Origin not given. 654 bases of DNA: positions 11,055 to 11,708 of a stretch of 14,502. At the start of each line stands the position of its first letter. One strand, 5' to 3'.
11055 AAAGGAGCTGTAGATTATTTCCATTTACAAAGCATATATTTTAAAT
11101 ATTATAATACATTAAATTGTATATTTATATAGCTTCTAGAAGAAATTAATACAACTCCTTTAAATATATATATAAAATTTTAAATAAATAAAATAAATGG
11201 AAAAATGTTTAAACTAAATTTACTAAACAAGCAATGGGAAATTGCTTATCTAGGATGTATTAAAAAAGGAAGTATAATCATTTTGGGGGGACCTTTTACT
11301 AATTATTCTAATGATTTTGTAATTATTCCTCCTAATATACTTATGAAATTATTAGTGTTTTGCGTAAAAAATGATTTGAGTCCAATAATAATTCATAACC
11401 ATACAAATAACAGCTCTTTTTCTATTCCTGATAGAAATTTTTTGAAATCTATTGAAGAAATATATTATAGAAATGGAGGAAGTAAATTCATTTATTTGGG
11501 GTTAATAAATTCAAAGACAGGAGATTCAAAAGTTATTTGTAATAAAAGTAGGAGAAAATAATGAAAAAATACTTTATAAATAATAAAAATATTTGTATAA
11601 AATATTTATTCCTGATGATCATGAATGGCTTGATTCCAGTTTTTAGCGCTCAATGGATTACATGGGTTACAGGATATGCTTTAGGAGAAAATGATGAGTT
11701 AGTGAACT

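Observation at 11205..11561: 118-aa ORF with a JAMM/JAB-like motif as a candidate Gly-Gly leader peptidase in a RiPP cluster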

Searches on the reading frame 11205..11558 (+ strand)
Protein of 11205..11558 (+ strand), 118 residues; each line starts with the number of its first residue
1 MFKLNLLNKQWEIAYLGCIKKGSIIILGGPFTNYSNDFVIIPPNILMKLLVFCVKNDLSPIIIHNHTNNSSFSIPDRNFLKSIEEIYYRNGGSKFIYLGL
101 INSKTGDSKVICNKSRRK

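Call 3: search_protein_families(library=pfam, proteins=[window:11205-11558:+], max_evalue=10)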
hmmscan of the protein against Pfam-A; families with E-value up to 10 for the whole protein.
window:11205-11558:+ (118 aa): 0 families

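Call 4: search_protein_families(library=ncbifam, proteins=[window:11205-11558:+], max_evalue=10)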
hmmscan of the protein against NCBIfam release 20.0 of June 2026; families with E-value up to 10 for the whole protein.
window:11205-11558:+ (118 aa): 0 families

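Call 5: find_homologous_proteins(query=window:11205-11558:+, max_evalue=10)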
Query window:11205-11558:+ (118 aa): 1 proteins with E <= 10 among 2 candidates.
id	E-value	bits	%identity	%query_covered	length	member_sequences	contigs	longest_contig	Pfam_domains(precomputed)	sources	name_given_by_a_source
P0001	1.4e-72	259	100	100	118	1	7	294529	-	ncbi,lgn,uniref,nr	ncbi:hypothetical protein [Dubosiella newyorkensis]|uniref:RadC-like JAB domain-containing protein n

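Call 8: search_solved_structures(query=window:11205-11558:+, max_evalue=10, show_alignments=3)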
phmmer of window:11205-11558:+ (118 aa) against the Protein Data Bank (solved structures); distinct sequences matched with E-value up to 10: 0.

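Call 14: find_encoding_contigs(protein=P0001, flank=10000, max_places=6)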
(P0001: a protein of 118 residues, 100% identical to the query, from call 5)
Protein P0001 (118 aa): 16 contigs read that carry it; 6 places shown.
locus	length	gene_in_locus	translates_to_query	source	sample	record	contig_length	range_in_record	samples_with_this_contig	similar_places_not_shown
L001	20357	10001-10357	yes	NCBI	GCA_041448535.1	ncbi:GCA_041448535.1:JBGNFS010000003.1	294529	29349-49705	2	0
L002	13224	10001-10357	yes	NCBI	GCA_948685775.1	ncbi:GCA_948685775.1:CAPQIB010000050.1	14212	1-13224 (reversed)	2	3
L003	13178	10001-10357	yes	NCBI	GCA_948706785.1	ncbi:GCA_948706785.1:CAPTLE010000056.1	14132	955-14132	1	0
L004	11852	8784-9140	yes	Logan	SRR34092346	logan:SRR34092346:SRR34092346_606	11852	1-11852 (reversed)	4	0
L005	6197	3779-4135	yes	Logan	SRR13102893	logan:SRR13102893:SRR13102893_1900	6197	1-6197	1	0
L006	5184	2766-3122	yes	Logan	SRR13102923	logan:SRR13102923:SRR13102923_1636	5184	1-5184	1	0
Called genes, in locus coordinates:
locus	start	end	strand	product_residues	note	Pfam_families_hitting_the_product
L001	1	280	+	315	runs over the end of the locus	PF02562:PhoH, PF13245:AAA_19, PF13604:AAA_30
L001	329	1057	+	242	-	PF20772:TACO1_YebC_N, PF01709:Transcrip_reg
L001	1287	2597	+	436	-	PF13393:tRNA-synt_His, PF00587:tRNA-synt_2b, PF03129:HGTP_anticodon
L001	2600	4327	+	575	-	PF01336:tRNA_anti-codon, PF00152:tRNA-synt_2, PF02938:GAD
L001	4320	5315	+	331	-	PF00224:PK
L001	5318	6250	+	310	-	PF00483:NTP_transferase (weak)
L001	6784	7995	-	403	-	-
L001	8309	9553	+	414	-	PF04055:Radical_SAM, PF13353:Fer4_12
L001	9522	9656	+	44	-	-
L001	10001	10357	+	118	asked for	-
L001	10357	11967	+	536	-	PF00664:ABC_membrane, PF00005:ABC_tran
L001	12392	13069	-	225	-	PF04397:LytTR (weak)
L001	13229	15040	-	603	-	PF01609:DDE_Tnp_1 (weak)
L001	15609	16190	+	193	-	PF01966:HD (weak)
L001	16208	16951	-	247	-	PF01171:ATP_bind_3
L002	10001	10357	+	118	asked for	-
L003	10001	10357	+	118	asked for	-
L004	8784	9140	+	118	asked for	-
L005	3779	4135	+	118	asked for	-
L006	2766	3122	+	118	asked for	-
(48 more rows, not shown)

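Call 15: search_protein_representatives(protein=window:11205-11558:+)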
Query: 118 residues. Proteins with E-value up to 0.001 (for the whole library): 6; up to 1e-10: 2; up to 1e-30: 1. The best 6 are listed.
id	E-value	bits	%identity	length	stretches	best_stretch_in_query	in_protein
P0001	4.4e-73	259.0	100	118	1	1-118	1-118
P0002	2.8e-18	82.3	39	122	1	7-107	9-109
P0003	2.1e-07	47.2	33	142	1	8-111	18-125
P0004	3.1e-07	46.6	42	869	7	66-86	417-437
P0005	1.8e-06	44.2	35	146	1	32-111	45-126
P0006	2.3e-04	37.3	34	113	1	36-103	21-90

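Call 16: predict_structure(protein=window:11205-11558:+)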
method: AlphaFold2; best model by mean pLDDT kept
length: 118 residues; sequences in the alignment: 1
mean_pLDDT: 51.7   pTM: 0.45
mean pLDDT of the five models: 51.7, 51.2, 50.3, 37.3, 35.8
residues with pLDDT >= 90: 0; 70-90: 9; 50-70: 55; < 50: 54
segments of 3 or more residues with pLDDT < 50: 1-13, 21-40, 65-74, 101-104, 106-110
pLDDT, mean of each block of 10 residues (from residue 1): 29 52 39 36 61 68 49 52 69 62 48 55
secondary structure, 60 per line:
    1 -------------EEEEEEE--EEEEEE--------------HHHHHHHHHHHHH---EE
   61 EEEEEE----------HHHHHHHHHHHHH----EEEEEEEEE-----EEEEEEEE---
elements in order: E14-20 E23-28 H43-55 E59-66 H77-89 E94-102 E108-115

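Call 19: find_encoding_contigs(protein=P0002, flank=8000, max_places=4)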
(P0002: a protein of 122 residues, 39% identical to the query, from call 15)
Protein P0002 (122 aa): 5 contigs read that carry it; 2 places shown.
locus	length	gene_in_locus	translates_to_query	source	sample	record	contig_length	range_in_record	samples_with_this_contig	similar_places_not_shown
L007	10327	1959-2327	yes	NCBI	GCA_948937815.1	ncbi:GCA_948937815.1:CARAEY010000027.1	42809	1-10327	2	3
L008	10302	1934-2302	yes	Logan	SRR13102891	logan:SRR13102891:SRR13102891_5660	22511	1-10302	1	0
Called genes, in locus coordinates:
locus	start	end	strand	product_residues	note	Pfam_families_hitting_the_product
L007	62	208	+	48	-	-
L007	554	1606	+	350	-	PF13353:Fer4_12, PF04055:Radical_SAM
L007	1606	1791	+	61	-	-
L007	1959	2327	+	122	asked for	-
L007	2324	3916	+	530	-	PF00664:ABC_membrane, PF00005:ABC_tran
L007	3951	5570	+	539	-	PF00664:ABC_membrane, PF13521:AAA_28 (faint), PF00005:ABC_tran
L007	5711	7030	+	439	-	PF13173:AAA_14, PF13635:DUF4143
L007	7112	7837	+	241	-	PF00005:ABC_tran, PF02463:SMC_N (faint), PF13304:AAA_21 (weak)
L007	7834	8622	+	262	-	PF01061:ABC2_membrane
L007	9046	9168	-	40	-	-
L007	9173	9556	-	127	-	PF00903:Glyoxalase, PF13669:Glyoxalase_4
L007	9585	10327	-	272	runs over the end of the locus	PF02811:PHP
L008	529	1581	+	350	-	PF13353:Fer4_12, PF04055:Radical_SAM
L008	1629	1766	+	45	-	-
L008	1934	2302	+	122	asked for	-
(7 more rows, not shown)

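Call 20: find_encoding_contigs(protein=P0003, flank=8000, max_places=3)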
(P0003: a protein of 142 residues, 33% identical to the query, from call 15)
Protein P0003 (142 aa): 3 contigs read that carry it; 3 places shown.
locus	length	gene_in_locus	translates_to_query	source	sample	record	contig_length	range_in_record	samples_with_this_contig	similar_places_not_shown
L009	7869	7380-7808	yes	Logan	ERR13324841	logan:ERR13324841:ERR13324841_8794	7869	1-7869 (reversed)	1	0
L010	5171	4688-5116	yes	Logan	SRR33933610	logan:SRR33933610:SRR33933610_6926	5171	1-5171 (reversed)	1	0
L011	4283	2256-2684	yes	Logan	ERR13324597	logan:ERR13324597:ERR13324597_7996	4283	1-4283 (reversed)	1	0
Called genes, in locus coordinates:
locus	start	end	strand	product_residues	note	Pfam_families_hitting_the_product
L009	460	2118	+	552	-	-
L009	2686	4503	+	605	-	-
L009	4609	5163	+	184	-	-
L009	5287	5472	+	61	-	-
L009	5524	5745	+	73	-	PF24749:DUF7695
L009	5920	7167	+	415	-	PF04055:Radical_SAM, PF13353:Fer4_12, PF13186:SPASM (faint)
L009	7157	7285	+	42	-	-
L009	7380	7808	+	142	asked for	-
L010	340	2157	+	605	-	-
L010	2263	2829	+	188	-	-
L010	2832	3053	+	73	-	PF24749:DUF7695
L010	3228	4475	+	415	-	PF04055:Radical_SAM, PF13353:Fer4_12, PF13186:SPASM (faint)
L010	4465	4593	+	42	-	-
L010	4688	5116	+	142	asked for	-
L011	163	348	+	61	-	-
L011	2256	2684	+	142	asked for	-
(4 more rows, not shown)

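Call 21: find_encoding_contigs(protein=P0005, flank=8000, max_places=3)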
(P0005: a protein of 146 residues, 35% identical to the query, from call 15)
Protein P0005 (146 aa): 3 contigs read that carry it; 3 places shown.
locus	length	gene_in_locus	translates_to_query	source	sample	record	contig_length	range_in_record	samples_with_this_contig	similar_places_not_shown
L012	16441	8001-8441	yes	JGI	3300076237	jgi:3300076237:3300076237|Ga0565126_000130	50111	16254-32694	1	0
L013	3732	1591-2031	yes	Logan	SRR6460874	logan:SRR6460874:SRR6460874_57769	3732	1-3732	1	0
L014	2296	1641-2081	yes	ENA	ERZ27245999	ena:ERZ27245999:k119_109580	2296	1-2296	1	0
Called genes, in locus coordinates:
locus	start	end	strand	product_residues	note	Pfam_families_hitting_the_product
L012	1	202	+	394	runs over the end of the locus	-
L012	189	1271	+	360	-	PF00465:Fe-ADH, PF13685:Fe-ADH_2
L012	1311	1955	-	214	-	PF04607:RelA_SpoT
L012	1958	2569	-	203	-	PF14014:DUF4230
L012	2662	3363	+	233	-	PF02527:GidB, PF13847:Methyltransf_31 (weak)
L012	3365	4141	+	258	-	PF00142:Fer4_NifH (weak), PF01656:CbiA, PF02374:ArsA_ATPase (faint), PF06564:CBP_BcsQ, PF09140:MipZ, PF10609:ParA, PF13614:AAA_31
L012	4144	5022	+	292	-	PF02195:ParB_N, PF17762:HTH_ParB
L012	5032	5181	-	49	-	-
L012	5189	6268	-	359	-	-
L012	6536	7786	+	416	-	PF04055:Radical_SAM, PF13353:Fer4_12, PF13186:SPASM (weak)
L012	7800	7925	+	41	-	-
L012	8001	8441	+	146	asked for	-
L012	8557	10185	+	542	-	PF00664:ABC_membrane, PF00005:ABC_tran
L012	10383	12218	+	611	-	PF13522:GATase_6, PF13537:GATase_7, PF01380:SIS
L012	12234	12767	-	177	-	PF18907:DUF5662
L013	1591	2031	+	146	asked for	-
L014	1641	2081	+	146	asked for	-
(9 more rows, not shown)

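Call 22: find_encoding_contigs(protein=P0006, flank=8000, max_places=3)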
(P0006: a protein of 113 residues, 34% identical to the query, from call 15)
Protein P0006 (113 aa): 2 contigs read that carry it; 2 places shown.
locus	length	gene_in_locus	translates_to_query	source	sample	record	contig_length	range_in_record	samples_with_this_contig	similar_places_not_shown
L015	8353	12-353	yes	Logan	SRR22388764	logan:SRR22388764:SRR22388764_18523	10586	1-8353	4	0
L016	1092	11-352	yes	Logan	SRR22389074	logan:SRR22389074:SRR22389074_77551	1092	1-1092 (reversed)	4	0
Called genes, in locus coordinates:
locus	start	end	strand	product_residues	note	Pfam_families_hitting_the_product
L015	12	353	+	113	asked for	-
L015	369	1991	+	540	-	PF00664:ABC_membrane, PF00005:ABC_tran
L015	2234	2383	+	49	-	PF03389:MobA_MobL (weak)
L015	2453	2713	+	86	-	-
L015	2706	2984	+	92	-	PF05016:ParE_toxin (weak), PF15738:YafQ_toxin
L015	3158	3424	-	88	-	PF05016:ParE_toxin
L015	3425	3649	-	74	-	PF19807:DUF6290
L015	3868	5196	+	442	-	-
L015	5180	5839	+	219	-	-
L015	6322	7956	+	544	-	-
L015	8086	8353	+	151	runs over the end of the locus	-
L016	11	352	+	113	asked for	-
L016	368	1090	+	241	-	?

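Call 25: search_solved_structures(query=A1, max_evalue=10, show_alignments=4)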
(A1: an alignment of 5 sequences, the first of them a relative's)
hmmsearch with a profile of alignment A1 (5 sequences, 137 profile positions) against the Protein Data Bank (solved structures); distinct sequences matched with E-value up to 10: 3.
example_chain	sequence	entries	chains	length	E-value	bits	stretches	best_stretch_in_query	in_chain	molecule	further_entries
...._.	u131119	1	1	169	0.18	14.7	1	61-101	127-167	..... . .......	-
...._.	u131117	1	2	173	0.5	13.2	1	70-101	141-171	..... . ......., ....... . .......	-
1oe4_A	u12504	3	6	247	7.9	9.3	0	58-77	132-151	SINGLE-STRAND SELECTIVE MONOFUNCTIONAL URACIL DNA GLYCOSYLASE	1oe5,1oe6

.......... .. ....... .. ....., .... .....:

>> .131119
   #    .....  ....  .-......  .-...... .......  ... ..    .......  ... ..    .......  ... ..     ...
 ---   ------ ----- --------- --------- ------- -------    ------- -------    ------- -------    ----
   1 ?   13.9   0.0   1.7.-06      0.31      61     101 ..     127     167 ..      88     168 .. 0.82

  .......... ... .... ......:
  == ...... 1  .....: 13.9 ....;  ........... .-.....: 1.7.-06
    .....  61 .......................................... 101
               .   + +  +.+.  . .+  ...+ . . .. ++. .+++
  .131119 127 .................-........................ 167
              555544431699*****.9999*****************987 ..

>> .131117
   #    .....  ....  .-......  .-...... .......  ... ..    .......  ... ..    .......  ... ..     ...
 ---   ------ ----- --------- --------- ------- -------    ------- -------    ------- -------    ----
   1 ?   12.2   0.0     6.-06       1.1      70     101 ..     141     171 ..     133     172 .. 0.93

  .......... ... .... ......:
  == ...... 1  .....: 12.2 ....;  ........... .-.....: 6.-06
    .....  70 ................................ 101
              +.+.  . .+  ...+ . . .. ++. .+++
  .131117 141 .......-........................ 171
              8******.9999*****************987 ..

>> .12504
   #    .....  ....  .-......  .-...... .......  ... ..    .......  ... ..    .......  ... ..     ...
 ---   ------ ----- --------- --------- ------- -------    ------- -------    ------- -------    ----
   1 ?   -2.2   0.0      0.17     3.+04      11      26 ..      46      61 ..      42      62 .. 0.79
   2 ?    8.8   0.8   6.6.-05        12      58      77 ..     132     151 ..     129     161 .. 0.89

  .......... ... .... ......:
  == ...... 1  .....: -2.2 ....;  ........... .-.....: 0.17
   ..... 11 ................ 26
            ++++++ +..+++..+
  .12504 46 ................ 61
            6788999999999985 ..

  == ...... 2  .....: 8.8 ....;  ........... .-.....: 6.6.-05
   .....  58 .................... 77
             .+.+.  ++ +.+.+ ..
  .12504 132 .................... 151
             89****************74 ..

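Call 26: search_protein_families(library=pfam, alignment_id=A1, max_evalue=10)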
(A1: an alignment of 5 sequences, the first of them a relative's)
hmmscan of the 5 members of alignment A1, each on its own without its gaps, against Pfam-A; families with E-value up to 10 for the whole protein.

A. member 1, P0001 (118 aa): 0 families

B. families by the number of members that match (of 5 scanned): 2 families
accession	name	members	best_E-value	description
PF25364.1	PH_NDK7_N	1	0.014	Nucleoside diphosphate kinase 7 N-terminal PH domain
PF07788.17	PDDEXK_10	1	0.09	PD-(D/E)XK nuclease superfamily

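Call 28: predict_structure(alignment_id=A1)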
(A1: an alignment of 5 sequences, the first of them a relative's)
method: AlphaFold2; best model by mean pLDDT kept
length: 118 residues; sequences in the alignment: 5
mean_pLDDT: 83.9   pTM: 0.77
mean pLDDT of the five models: 83.9, 83.6, 83.1, 82.2, 81.9
residues with pLDDT >= 90: 41; 70-90: 66; 50-70: 7; < 50: 4
segments of 3 or more residues with pLDDT < 50: 1-3
pLDDT, mean of each block of 10 residues (from residue 1): 58 91 86 79 91 94 87 83 90 90 87 66
secondary structure, 60 per line:
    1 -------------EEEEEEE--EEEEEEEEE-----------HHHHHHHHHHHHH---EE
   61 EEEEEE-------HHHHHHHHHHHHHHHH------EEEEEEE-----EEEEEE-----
elements in order: E14-20 E23-31 H43-55 E59-66 H74-89 E96-102 E108-113

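Call 31: fold_search(model_id=the predicted structure, library=pdb)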
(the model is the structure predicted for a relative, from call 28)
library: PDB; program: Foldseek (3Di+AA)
matches with E <= 10: 658; with E <= 0.001: 8
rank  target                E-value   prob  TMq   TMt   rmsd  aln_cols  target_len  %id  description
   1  9ea4                  6.3e-06  1.00  0.67  0.21   4.1       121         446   16  Structure of Citrobacter BubCD (released 2025-09-24)
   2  9ea5_A                1.4e-04  1.00  0.54  0.17   7.3       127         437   14  Structure of Citrobacter BubCD D104A mutant (released 2025-09-24)
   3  9eae_B                1.7e-04  1.00  0.48  0.15   8.5       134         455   11  Structure of Citrobacter BubCD(D104A)-BubB (released 2025-09-24)
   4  9eav_B                2.6e-04  1.00  0.58  0.18   7.0       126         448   16  Structure of Citrobacter BubCD(D104A/Y370F)-BubB-BubA(155-229) (released 2025-09-24)
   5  9eav_A                3.6e-04  1.00  0.57  0.17   7.0       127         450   14  Structure of Citrobacter BubCD(D104A/Y370F)-BubB-BubA(155-229) (released 2025-09-24)
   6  9ea8_A                4.1e-04  1.00  0.48  0.15   7.5       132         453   14  Citrobacter BubCD(D104A)-BubA(155-229) complex (released 2025-09-24)
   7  9ea5_B                5.1e-04  1.00  0.58  0.18   7.0       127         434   14  Structure of Citrobacter BubCD D104A mutant (released 2025-09-24)
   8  9eae_A                7.1e-04  1.00  0.49  0.15   8.5       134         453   11  Structure of Citrobacter BubCD(D104A)-BubB (released 2025-09-24)
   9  5ld9_A                2.8e-03  1.00  0.58  0.54   3.4       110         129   15  Structure of deubiquitinating enzyme homolog, Pyrococcus furiosus JAMM1. (released 2017-05-17)
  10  4zd5_A                7.2e-03  0.99  0.54  0.37   4.8       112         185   14  Catalytic domain of Sst2 F403A mutant (released 2015-10-14)
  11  8s9s_8                1.0e-02  0.95  0.49  0.33   7.6       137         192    9  Structure of the human ER membrane protein complex (EMC) in GDN (released 2023-05-17)
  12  5cw5_B                1.0e-02  0.54  0.31  0.20   8.3       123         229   12  Structure of CfBRCC36-CfKIAA0157 complex (QSQ mutant) (released 2015-09-16)
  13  5cw3_B                1.1e-02  0.47  0.30  0.19   9.8       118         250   15  Structure of CfBRCC36-CfKIAA0157 complex (Zn Edge) (released 2015-09-16)
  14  5cw4_D                1.2e-02  0.80  0.41  0.24   7.3       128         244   15  Structure of CfBRCC36-CfKIAA0157 complex (Selenium Edge) (released 2015-09-16)
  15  9iac_A                1.3e-02  0.77  0.37  0.18  13.0       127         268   15  Structure of the Argonaute-associated Cas4 family protein 1 (ACE1) from Microcystis aeruginosa (MaACE1) (released 2025-04-23)
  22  2qlc_D                4.3e-02  0.97  0.54  0.53   4.3       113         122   10  The crystal structure of DNA repair protein RadC from Chlorobium tepidum TLS (released 2007-09-04)
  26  2qlc_E                7.4e-02  0.93  0.53  0.51   5.2       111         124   13  The crystal structure of DNA repair protein RadC from Chlorobium tepidum TLS (released 2007-09-04)
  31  2qlc_A                1.0e-01  0.75  0.48  0.45   5.5       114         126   12  The crystal structure of DNA repair protein RadC from Chlorobium tepidum TLS (released 2007-09-04)
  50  2qlc_B                1.9e-01  0.87  0.57  0.55   3.9       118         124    9  The crystal structure of DNA repair protein RadC from Chlorobium tepidum TLS (released 2007-09-04)
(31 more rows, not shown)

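Call 38: find_homologous_proteins(query=A1, max_evalue=1)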
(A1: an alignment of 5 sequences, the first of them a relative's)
Query A1 (5 sequences) (118 aa, profile of the alignment): 13 proteins with E <= 1 among 578 candidates.
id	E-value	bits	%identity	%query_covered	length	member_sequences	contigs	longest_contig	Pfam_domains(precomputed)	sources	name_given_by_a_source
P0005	5.9e-53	196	34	68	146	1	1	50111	-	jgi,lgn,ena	jgi:hypothetical protein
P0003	6.0e-51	190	32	88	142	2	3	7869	-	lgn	-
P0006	6.3e-43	164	32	59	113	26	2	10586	-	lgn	-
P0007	1.4e-42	162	30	79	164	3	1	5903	-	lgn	-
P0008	2.9e-42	161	30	81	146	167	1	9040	-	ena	-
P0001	2.1e-41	159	100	100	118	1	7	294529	-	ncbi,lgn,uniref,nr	ncbi:hypothetical protein [Dubosiella newyorkensis]|uniref:RadC-like JAB domain-containing protein n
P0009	9.1e-39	150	32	59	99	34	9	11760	-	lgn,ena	-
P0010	5.9e-31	125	32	79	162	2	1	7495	-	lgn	-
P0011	1.3e-30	124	37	56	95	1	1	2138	-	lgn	-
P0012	3.6e-25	106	40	47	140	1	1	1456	-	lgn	-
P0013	1.7e-22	97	36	36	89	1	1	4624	-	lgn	-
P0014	4.5e-12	64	27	43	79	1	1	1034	-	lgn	-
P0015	5.7e-8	50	67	5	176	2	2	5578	PF04055.28,PF13353.12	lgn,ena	-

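Call 43: find_encoding_contigs(protein=P0008, flank=8000, max_places=2)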
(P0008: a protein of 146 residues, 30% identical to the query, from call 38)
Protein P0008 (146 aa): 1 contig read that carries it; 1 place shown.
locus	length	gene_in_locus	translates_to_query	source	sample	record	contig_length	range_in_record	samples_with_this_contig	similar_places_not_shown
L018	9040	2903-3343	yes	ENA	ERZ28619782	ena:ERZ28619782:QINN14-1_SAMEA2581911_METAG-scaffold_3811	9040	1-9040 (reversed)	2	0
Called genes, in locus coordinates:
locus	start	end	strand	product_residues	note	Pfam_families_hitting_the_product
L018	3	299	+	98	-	?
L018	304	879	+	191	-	-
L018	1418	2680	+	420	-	PF04055:Radical_SAM, PF13353:Fer4_12, PF13186:SPASM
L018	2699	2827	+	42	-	-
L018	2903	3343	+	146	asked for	-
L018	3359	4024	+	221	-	-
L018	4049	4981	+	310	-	PF00005:ABC_tran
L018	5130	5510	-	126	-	PF12958:DUF3847 (weak)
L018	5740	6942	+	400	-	PF03389:MobA_MobL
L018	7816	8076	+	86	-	-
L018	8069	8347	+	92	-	PF05016:ParE_toxin (weak), PF15738:YafQ_toxin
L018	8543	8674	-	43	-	-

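Call 44: find_encoding_contigs(protein=P0010, flank=8000, max_places=2)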
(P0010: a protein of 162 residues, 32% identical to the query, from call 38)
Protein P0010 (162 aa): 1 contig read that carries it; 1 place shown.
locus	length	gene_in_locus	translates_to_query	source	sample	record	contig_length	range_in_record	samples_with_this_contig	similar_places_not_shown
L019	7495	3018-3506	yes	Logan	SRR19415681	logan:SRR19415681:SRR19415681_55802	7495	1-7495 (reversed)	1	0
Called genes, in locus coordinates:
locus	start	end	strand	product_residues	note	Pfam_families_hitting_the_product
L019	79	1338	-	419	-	-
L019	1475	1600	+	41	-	-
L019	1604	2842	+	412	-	PF04055:Radical_SAM, PF13353:Fer4_12, PF13186:SPASM (weak)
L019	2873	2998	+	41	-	-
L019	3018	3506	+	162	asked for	-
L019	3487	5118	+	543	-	PF00664:ABC_membrane, PF00005:ABC_tran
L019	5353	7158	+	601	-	PF13522:GATase_6, PF13537:GATase_7, PF01380:SIS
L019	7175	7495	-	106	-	?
